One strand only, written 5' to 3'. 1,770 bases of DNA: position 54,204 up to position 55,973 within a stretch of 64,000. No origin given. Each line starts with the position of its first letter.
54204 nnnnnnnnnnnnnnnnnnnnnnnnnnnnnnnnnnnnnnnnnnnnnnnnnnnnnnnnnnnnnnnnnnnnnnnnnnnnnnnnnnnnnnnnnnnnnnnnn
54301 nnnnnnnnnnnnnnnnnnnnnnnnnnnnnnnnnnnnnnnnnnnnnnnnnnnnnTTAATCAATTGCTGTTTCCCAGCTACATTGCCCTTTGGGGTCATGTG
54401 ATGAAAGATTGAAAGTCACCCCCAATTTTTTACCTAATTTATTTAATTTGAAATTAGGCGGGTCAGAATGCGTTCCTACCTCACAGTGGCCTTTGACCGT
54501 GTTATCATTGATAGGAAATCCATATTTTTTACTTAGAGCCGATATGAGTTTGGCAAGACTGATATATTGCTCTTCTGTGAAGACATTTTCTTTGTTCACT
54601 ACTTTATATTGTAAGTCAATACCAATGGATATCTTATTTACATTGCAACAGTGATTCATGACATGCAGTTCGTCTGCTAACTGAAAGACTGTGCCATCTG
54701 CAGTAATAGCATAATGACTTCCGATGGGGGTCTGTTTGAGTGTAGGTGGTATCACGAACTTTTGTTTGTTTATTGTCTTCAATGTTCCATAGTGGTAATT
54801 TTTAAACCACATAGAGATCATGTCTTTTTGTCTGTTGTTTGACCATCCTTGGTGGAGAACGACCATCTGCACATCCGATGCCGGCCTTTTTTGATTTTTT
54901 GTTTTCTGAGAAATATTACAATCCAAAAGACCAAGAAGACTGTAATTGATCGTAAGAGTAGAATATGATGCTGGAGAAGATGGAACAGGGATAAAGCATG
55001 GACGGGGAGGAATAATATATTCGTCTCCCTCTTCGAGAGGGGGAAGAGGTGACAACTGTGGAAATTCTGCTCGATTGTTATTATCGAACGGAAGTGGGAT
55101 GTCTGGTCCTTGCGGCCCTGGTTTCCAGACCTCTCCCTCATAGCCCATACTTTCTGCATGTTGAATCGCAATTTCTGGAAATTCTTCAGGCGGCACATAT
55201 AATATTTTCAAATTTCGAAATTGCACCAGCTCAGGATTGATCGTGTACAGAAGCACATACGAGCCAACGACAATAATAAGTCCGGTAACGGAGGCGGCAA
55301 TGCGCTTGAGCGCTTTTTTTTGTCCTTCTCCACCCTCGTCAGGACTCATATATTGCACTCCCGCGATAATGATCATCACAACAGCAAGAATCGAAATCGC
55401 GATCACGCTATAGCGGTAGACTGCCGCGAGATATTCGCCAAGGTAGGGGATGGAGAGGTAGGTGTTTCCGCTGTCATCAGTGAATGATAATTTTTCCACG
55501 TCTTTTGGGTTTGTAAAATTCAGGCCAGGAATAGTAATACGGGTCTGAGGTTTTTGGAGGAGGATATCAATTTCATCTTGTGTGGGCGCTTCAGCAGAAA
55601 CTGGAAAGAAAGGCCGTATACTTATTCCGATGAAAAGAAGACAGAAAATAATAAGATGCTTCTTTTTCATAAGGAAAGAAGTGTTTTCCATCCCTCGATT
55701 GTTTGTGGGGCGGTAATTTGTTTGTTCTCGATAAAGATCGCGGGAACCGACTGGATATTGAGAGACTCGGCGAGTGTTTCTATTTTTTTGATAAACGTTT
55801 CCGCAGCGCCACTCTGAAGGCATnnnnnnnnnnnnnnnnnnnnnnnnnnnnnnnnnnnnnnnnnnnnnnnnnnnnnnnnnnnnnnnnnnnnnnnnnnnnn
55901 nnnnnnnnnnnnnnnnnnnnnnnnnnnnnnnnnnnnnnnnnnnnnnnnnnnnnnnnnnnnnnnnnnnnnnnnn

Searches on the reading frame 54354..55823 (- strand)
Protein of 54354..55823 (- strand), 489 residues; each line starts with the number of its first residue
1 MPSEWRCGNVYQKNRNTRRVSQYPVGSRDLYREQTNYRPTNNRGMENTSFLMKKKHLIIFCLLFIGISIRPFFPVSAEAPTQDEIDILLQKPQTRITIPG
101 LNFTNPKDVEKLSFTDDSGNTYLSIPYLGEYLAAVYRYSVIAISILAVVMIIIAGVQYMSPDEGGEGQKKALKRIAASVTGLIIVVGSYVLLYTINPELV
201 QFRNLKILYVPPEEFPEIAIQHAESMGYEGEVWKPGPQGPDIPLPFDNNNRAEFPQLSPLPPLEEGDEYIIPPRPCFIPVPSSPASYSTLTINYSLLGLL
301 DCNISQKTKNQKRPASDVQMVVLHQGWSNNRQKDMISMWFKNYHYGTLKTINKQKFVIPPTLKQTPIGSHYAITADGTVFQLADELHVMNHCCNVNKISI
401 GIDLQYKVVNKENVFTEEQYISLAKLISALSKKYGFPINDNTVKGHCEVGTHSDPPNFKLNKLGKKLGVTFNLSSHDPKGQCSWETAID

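Call 40: search_protein_families(library=pfam, proteins=[window:54354-55823:-], max_evalue=0.001)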
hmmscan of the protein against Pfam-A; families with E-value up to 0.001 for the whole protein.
window:54354-55823:- (489 aa): 2 families
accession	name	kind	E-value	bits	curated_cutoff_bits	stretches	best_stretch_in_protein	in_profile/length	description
PF01510.30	Amidase_2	-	1.7e-15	57.9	26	1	316-455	3-129/131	N-acetylmuramoyl-L-alanine amidase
PF18895.5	T4SS_pilin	-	0.00024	21.6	26.6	1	140-188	17-64/71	Type IV secretion system pilin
